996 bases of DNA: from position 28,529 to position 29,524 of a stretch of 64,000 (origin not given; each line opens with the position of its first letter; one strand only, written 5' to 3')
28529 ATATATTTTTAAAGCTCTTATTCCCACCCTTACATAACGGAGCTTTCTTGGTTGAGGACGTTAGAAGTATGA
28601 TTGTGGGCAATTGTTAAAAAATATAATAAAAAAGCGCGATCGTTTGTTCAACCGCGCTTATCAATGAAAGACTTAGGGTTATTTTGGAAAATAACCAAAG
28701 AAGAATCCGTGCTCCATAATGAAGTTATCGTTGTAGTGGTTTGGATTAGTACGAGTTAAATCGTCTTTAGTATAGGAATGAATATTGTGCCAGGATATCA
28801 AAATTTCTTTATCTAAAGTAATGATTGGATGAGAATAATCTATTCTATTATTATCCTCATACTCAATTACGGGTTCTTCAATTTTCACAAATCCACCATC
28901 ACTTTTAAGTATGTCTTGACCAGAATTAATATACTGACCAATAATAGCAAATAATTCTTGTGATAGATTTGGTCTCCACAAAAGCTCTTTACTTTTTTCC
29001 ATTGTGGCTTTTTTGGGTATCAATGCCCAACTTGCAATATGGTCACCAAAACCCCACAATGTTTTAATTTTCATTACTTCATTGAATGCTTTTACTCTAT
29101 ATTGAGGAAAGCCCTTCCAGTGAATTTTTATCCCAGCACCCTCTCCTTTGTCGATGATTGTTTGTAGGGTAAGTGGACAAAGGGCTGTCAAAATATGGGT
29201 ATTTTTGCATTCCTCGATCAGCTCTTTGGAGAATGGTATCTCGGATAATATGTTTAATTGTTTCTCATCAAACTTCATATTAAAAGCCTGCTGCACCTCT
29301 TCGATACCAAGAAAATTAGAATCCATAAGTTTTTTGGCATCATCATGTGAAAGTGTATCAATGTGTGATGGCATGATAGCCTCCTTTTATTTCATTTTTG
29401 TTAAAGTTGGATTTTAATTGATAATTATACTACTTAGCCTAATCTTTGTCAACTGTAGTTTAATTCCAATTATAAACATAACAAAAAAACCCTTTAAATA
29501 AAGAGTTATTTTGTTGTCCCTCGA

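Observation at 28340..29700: Near-identical 133-bp direct repeats (3 mismatches) bracketing a single unknown gene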

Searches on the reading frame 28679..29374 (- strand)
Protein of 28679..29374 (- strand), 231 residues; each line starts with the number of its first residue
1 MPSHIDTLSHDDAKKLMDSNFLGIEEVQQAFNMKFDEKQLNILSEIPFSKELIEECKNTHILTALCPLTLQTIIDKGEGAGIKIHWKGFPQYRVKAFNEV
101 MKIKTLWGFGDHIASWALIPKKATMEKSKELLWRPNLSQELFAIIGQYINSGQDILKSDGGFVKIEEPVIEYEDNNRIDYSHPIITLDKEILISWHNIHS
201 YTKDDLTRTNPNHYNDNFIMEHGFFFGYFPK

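Call 9: search_protein_families(library=pfam, proteins=[window:28679-29374:-], max_evalue=0.01)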
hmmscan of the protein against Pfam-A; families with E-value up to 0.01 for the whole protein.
window:28679-29374:- (231 aa): 0 families

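Call 13: find_encoding_contigs(protein=window:28679-29374:-, flank=6000, max_places=10)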
Protein window:28679-29374:- (231 aa): 2 contigs read that carry it; 2 places shown.
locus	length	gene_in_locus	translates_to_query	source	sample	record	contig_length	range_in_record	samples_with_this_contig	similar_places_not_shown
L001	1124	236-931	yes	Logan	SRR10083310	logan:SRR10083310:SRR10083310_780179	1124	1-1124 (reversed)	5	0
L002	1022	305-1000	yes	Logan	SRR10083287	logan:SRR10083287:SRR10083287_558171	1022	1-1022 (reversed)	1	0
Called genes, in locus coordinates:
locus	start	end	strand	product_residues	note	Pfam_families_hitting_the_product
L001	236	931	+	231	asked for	-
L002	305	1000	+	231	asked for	-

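Call 18: find_homologous_proteins(query=window:28679-29374:-)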
Query window:28679-29374:- (231 aa): 1 proteins with E <= 0.001 among 140 candidates.
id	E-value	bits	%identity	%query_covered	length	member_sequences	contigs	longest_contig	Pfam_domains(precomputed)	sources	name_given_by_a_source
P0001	8.7e-156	534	100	100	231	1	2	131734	-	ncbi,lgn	-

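Call 28: search_protein_representatives(protein=window:28679-29374:-)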
Query: 231 residues. Proteins with E-value up to 0.001 (for the whole library): 330; up to 1e-10: 4; up to 1e-30: 1. The best 150 are listed.
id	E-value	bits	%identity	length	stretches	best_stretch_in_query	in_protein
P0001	2.8e-156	534.4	100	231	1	1-231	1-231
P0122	2.9e-11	59.8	31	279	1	9-157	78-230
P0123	5.1e-11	59.0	40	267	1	10-134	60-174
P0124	6.9e-11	58.6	45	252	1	7-82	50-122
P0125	1.4e-10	57.5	33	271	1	10-156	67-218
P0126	1.2e-09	54.5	38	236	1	9-97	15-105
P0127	1.4e-09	54.2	45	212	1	9-74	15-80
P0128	2.1e-09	53.7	30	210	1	7-158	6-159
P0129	2.6e-09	53.4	46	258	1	5-72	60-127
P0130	3.5e-09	53.0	43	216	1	7-91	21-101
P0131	3.9e-09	52.8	36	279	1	10-107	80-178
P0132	4.2e-09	52.7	48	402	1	9-79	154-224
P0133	5.2e-09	52.4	42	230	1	9-79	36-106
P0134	5.6e-09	52.3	42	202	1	12-88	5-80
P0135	6.3e-09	52.1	44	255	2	13-73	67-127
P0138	7.6e-09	51.9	34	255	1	9-158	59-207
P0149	2.9e-08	50.0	48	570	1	13-74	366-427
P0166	1.1e-07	48.1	41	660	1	7-70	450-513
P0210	9.0e-07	45.1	44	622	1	12-79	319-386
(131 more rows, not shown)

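Call 29: search_protein_families(library=pfam, proteins=[P0122, P0123, P0124, P0125, P0128, P0132, P0149, P0166, P0138, P0210], max_evalue=0.01)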
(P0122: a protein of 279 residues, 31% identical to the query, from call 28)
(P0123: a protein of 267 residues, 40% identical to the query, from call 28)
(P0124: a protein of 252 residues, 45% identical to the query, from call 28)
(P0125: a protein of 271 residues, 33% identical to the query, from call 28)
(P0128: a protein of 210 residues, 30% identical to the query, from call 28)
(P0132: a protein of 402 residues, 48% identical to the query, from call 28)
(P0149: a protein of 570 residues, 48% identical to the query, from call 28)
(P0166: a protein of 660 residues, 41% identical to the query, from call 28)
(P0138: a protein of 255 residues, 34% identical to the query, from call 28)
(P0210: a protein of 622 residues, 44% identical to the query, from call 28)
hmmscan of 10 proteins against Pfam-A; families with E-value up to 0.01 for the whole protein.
P0122 (279 aa): 0 families

P0123 (267 aa): 0 families

P0124 (252 aa): 0 families

P0125 (271 aa): 0 families

P0128 (210 aa): 0 families

P0132 (402 aa): 0 families

P0149 (570 aa): 0 families

P0166 (660 aa): 0 families

P0138 (255 aa): 0 families

P0210 (622 aa): 2 families
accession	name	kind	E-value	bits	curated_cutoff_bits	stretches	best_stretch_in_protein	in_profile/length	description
PF05843.20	Suf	-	0.0021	17.1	24.7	1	226-321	269-359/532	Suppressor of forked protein (Suf)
PF14559.12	TPR_19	-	0.0026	18.5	25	0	226-275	7-56/68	Tetratricopeptide repeat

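Call 80: search_protein_families(library=padloc, proteins=[window:28679-29374:-], max_evalue=0.001)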
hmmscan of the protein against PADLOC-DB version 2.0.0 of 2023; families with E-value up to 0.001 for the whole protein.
window:28679-29374:- (231 aa): 0 families

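Call 96: predict_structure(alignment_id=A9)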
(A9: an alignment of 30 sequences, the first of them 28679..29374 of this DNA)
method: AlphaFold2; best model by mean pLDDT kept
length: 231 residues; sequences in the alignment: 30
mean_pLDDT: 73.6   pTM: 0.72
mean pLDDT of the five models: 73.6, 72.6, 72.2, 72.2, 71.1
residues with pLDDT >= 90: 88; 70-90: 46; 50-70: 61; < 50: 36
segments of 3 or more residues with pLDDT < 50: 177-180, 200-203, 206-231
pLDDT, mean of each block of 10 residues (from residue 1): 76 96 97 95 94 94 91 92 82 71 58 84 69 79 94 75 57 53 62 67 48 39 26 33
secondary structure, 60 per line:
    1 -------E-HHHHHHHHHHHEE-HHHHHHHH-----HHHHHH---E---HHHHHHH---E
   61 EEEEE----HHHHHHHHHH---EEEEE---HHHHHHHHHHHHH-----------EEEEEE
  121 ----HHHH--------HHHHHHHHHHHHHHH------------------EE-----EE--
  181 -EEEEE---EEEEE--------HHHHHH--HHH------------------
elements in order: H10-20 H24-31 H37-42 H50-56 E60-65 H70-79 E83-87 H91-103 E115-120 H125-128 H137-151 E182-186 E190-194 H203-208

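Call 99: fold_search(model_id=the predicted structure, library=pdb)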
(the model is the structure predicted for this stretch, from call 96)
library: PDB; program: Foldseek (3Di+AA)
matches with E <= 10: 29; with E <= 0.001: 0
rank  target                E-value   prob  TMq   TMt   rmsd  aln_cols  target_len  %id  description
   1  9biz                  9.3e-01  0.02  0.15  0.13  23.0       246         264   13  Crystal structure of the periplasmic domain of IgaA from Klebsiella pneumoniae (released 2024-07-17)
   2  6s2v_B                2.2e+00  0.02  0.15  0.11  18.8       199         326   12  Structure of the N-terminal catalytic region of T. thermophilus Rel (released 2020-07-08)
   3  9bj0_A                3.1e+00  0.01  0.17  0.16  21.6       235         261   11  Crystal structure of the periplasmic domain of IgaA from Escherichia coli (released 2024-07-17)
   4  8fkz_SE               3.3e+00  0.01  0.13  0.12  15.6       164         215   10  Human nucleolar pre-60S ribosomal subunit (State G) (released 2023-07-12)
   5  8azw_c                3.5e+00  0.01  0.13  0.13  16.2       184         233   12  Cryo-EM structure of the plant 60S subunit (released 2023-06-07)
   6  9biy_A                3.9e+00  0.01  0.16  0.14  22.2       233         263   10  Crystal structure of the periplasmic domain of IgaA from Escherichia coli (released 2024-07-17)
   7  6otj_A                4.7e+00  0.01  0.09  0.06  19.3       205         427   12  Crystal Structure of Tyrosyl-tRNA synthetase from Neisseria gonorrhoeae with bound L-Tyr (released 2019-05-15)
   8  9a6d_A                5.3e+00  0.01  0.13  0.08  20.1       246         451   10  Integrative model of MTAB-YVFG by crosslinking MS and deep learning (released 2024-09-18)
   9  6wo0                  5.6e+00  0.02  0.09  0.06  10.0        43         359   14  human Artemis/SNM1C catalytic domain, crystal form 1 (released 2020-07-01)
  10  8ip8_AA               5.6e+00  0.01  0.13  0.13  16.9       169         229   11  Wheat 80S ribosome stalled on AUG-Stop boron dependently (released 2024-02-21)
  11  4jc0_A                5.6e+00  0.01  0.12  0.09  18.2       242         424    8  Crystal structure of Thermotoga maritima holo RimO in complex with pentasulfide, Northeast Structural Genomics Consort (released 2013-04-10)
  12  7qca_LG0              6.0e+00  0.01  0.11  0.12  18.2       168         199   12  Spraguea lophii ribosome (released 2022-11-30)
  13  6otj_B                6.4e+00  0.01  0.10  0.06  19.4       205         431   11  Crystal Structure of Tyrosyl-tRNA synthetase from Neisseria gonorrhoeae with bound L-Tyr (released 2019-05-15)
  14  6x62_AD               7.2e+00  0.01  0.15  0.22  16.2       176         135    8  Legionella pneumophila Dot T4SS OMC (released 2020-09-30)
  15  6t4q_SB               7.2e+00  0.01  0.11  0.12  10.7       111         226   14  Structure of yeast 80S ribosome stalled on the CGA-CCG inhibitory codon combination. (released 2019-12-25)
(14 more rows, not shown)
